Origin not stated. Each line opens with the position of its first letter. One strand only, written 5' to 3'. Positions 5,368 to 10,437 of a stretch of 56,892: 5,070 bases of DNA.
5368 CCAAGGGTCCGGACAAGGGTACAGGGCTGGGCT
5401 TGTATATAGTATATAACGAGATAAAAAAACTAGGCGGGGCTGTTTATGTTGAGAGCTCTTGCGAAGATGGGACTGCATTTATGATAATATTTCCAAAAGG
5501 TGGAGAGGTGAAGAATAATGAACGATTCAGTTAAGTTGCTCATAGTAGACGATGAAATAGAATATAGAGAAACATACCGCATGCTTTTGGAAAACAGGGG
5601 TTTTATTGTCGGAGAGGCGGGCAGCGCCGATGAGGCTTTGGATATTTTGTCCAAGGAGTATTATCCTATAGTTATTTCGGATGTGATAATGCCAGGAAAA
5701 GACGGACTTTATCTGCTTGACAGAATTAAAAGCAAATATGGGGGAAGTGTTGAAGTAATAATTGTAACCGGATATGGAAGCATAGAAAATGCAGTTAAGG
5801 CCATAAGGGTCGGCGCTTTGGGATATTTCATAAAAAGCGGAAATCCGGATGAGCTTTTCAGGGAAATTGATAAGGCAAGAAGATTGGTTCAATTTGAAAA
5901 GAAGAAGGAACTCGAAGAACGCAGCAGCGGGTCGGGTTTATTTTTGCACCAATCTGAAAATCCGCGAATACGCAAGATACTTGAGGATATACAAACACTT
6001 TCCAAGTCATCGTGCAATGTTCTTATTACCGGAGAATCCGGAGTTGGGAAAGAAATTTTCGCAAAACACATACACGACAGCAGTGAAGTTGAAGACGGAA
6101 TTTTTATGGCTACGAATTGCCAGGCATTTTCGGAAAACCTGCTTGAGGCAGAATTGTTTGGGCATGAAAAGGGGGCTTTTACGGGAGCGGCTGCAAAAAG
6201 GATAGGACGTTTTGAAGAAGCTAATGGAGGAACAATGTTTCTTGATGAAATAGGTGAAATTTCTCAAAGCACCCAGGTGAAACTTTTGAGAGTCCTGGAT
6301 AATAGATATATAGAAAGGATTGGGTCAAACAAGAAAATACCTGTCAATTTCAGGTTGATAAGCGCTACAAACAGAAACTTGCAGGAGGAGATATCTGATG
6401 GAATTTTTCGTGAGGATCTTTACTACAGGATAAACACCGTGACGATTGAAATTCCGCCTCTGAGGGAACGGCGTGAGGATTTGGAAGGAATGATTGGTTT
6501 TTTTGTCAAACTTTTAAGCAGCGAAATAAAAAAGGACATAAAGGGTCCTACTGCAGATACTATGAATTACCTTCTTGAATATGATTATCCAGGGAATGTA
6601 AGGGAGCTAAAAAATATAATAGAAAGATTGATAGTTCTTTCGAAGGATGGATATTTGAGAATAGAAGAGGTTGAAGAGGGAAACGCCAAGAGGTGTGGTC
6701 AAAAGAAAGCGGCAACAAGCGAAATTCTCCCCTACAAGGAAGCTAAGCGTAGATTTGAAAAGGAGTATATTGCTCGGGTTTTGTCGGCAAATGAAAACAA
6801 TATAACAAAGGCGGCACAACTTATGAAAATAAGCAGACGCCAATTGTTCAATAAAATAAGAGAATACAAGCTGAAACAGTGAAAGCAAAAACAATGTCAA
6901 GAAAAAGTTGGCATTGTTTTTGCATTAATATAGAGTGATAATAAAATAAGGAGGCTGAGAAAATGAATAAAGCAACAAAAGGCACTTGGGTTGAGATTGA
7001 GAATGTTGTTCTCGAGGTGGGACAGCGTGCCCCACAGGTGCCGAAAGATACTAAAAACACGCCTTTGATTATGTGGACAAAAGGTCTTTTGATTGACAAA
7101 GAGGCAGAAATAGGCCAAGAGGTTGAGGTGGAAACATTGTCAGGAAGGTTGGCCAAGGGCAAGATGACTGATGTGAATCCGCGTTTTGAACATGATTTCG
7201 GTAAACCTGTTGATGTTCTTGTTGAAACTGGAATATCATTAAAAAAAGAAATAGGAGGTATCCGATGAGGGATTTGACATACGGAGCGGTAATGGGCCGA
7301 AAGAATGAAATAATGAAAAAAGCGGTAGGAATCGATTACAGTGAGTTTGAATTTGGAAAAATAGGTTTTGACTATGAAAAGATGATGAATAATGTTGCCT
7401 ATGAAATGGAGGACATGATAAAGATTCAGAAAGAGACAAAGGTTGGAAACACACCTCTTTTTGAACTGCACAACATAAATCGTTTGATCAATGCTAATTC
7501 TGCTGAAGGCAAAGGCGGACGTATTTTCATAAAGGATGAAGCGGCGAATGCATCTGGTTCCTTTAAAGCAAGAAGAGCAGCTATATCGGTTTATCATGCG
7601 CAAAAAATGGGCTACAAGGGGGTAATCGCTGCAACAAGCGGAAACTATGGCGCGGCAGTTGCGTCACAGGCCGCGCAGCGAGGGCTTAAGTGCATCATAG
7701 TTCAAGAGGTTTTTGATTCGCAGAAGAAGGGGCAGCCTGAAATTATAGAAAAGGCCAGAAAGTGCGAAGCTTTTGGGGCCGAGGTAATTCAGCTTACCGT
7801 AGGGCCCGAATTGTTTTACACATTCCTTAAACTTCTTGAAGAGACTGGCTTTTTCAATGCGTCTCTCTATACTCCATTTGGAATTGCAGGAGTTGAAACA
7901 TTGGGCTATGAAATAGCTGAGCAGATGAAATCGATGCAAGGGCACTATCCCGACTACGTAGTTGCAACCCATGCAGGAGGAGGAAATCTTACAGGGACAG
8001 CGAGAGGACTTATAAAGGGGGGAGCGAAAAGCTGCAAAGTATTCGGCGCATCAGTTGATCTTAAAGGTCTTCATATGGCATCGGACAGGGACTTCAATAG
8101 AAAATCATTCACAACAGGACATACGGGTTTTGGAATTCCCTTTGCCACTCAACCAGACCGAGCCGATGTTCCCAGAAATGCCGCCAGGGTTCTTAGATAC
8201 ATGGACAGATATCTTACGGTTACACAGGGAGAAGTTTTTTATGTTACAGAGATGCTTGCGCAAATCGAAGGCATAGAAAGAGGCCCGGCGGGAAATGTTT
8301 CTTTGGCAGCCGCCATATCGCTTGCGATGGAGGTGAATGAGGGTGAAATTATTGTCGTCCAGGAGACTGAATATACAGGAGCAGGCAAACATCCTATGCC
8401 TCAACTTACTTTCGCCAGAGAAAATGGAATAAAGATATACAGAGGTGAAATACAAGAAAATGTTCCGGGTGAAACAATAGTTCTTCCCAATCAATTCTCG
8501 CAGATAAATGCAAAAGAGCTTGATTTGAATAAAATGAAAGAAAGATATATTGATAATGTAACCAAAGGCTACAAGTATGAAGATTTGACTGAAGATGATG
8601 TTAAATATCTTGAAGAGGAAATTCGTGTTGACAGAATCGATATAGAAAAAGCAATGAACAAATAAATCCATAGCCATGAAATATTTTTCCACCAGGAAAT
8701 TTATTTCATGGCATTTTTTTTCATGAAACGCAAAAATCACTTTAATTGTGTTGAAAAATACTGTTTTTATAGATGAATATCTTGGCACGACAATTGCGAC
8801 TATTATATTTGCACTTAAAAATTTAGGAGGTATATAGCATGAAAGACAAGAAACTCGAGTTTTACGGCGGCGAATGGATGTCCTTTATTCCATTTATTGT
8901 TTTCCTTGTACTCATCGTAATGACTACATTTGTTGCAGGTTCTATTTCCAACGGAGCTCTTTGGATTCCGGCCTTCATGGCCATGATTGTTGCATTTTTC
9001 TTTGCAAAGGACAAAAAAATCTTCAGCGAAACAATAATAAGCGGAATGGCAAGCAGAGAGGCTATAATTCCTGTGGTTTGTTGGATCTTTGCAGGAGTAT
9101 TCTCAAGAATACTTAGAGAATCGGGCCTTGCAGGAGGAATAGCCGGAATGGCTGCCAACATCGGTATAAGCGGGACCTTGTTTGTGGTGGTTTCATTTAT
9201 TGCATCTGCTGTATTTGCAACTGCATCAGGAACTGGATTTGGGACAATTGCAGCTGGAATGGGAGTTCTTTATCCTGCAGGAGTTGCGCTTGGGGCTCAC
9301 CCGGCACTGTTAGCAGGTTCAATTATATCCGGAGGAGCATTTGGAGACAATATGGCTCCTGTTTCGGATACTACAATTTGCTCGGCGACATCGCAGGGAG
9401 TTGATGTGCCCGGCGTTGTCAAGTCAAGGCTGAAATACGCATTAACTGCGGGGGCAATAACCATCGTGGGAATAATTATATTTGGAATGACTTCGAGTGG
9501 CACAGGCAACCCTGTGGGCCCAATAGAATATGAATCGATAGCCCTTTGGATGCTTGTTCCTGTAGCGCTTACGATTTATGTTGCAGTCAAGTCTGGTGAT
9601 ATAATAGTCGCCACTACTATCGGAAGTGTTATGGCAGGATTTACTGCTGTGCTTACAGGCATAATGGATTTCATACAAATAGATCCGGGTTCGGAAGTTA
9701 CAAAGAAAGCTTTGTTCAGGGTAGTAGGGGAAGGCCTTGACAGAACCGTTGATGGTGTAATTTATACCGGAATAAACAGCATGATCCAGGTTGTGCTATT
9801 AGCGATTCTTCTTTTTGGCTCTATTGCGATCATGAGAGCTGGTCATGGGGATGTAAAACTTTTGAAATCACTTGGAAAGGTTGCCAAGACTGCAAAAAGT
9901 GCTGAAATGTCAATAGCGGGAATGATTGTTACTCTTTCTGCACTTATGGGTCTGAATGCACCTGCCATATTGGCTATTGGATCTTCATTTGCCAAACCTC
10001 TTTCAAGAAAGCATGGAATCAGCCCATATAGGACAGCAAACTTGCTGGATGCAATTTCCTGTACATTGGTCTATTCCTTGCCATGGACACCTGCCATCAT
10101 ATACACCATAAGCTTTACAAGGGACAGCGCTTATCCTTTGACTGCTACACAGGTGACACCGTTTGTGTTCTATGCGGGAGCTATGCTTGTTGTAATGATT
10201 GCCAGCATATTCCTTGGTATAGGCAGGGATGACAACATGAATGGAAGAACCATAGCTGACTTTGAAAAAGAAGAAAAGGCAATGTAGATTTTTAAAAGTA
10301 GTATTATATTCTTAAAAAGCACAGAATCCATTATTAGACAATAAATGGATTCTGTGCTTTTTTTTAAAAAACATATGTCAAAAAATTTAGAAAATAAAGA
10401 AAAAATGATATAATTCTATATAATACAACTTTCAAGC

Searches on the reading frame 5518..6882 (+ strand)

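Call 41: search_protein_families(library=ncbifam, max_evalue=1e-10, proteins=[window:5518-6882:+])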
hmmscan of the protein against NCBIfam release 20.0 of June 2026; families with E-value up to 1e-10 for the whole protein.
window:5518-6882:+ (454 aa): 52 families (the best 25 are shown)
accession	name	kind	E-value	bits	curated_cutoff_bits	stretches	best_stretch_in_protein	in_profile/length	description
NF008469.0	PRK11361.1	equivalog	3e-113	379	714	1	4-452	4-456/461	acetoacetate metabolism transcriptional regulator AtoC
TIGR02915.1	PEP_resp_reg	equivalog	5e-107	358.5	502.6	1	7-453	1-445/445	PEP-CTERM-box response regulator transcription factor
NF007689.0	PRK10365.1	equivalog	2.5e-106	356.1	760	1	2-447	3-439/441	sigma-54-dependent response regulator transcription factor ZraR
TIGR01818.1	ntrC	equivalog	1.6e-101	340.4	558.6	1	8-433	2-422/463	nitrogen regulation protein NR(I)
NF041552.1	TF_PrdR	equivalog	6.4e-101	338.4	795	1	113-451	240-577/577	sigma-54 dependent transcriptional regulator PrdR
NF011695.0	PRK15115.1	equivalog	4.7e-99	332.1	763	1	3-447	5-433/445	two-component system response regulator GlrR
NF051870.1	NAssimRespRegNtrX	equivalog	6e-97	325.4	600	1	6-449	3-449/452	nitrogen assimilation response regulator NtrX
TIGR01817.1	nifA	equivalog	3.1e-94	316.7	528.85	1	131-412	186-464/534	nif-specific transcriptional activator NifA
NF049963.1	RespRegFlgRCampy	domain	9.7e-93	311.3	750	1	6-452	2-429/429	fla regulon two-component system response regulator FlgR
NF038308.1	RNA_repair_RtcR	equivalog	3.8e-91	306.5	650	1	145-450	183-516/530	RNA repair transcriptional activator RtcR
NF041946.1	LuxO_transreg_Vib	equivalog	4e-87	292.9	800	1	10-450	2-460/463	quorum-sensing sigma-54 dependent transcriptional regulator LuxO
NF050807.1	TransRegFlbDCaul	equivalog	7.2e-86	288.8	750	1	147-451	123-439/454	sigma-54-dependent transcriptional regulator FlbD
NF003451.0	PRK05022.1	equivalog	4.2e-85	286.4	476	1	133-452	183-510/512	nitric oxide reductase transcriptional regulator NorR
NF008176.1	PRK10923.1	equivalog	2.2e-81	273.8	620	1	7-434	6-426/469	nitrogen regulation protein NR(I)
NF041906.1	V4R_TF_MobR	exception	1.6e-75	254.6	999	1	134-448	224-542/544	phenol degradation transcriptional regulator MobR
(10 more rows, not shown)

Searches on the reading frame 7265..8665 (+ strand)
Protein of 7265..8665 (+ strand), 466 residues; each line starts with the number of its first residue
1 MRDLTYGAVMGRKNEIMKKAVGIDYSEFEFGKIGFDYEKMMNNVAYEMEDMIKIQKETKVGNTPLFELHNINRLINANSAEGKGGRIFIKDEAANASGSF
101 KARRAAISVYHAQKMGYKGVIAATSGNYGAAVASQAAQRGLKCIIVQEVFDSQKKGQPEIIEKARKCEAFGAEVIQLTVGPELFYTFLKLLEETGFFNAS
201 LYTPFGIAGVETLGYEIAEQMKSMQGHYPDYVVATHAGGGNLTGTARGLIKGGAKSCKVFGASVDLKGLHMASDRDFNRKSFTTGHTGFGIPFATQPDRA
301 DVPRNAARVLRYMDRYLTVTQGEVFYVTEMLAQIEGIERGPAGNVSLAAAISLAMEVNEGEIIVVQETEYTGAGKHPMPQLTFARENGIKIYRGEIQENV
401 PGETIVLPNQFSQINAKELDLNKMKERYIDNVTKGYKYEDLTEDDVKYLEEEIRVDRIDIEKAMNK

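Call 41: search_protein_families(library=ncbifam, max_evalue=1e-10, proteins=[window:7265-8665:+])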
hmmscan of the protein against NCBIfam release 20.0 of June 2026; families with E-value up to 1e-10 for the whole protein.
window:7265-8665:+ (466 aa): 21 families
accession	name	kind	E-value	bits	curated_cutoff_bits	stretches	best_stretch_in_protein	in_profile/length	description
NF040741.1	ornith_OrtB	equivalog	1.5e-244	811.6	550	1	5-465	2-462/464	2-amino-4-oxopentanoate thiolase subunit OrtB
NF006050.0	PRK08197.1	equivalog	4.1e-22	78.5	303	1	62-247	80-249/406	threonine synthase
NF004996.0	PRK06381.1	equivalog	3e-17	62.6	266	1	51-250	4-188/319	threonine synthase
TIGR01136.1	cysKM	subfamily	3.2e-17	62.8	344.15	1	58-365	3-285/299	cysteine synthase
TIGR01139.1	cysK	equivalog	4.5e-17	62.2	350.95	1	59-366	4-284/298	cysteine synthase A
NF004170.0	PRK05638.1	equivalog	5.7e-17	61.4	421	1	73-235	68-218/442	threonine synthase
TIGR01137.1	cysta_beta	equivalog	8.1e-16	57.7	510.25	1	58-365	7-296/457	cystathionine beta-synthase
NF007989.0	PRK10717.1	equivalog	1.8e-15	56.8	387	0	56-155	8-103/334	cysteine synthase A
TIGR01127.1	ilvA_1Cterm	equivalog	9.3e-15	54.5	378.75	1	83-365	13-280/380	threonine ammonia-lyase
NF009057.0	PRK12391.1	equivalog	2.7e-14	52.6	366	0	63-155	80-167/441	TrpB-like pyridoxal phosphate-dependent enzyme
TIGR01415.1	trpB_rel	hypoth_equivalog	9.1e-14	51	518.85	0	60-155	65-156/419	TrpB-like pyridoxal phosphate-dependent enzyme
NF008735.0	PRK11761.1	equivalog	1.1e-13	51.1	413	0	57-178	7-116/296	cysteine synthase CysM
TIGR00260.1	thrC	equivalog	1.7e-13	50.5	167.1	0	55-146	15-103/340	threonine synthase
NF045641.2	BHydaspDhtseBhcB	equivalog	2.8e-13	49.7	550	1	81-263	31-202/312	beta-hydroxyaspartate dehydratase BhcB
TIGR01138.1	cysM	equivalog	8.7e-13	48.4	394.2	0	58-247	4-182/290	cysteine synthase B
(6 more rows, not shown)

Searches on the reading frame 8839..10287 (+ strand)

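Call 41: search_protein_families(library=ncbifam, max_evalue=1e-10, proteins=[window:8839-10287:+])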
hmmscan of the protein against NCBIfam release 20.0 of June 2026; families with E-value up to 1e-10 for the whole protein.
window:8839-10287:+ (482 aa): 1 family
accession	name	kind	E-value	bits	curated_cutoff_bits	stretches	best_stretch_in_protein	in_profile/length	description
TIGR00931.1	antiport_nhaC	equivalog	4.3e-15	55.4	370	1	15-425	8-417/454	Na+/H+ antiporter NhaC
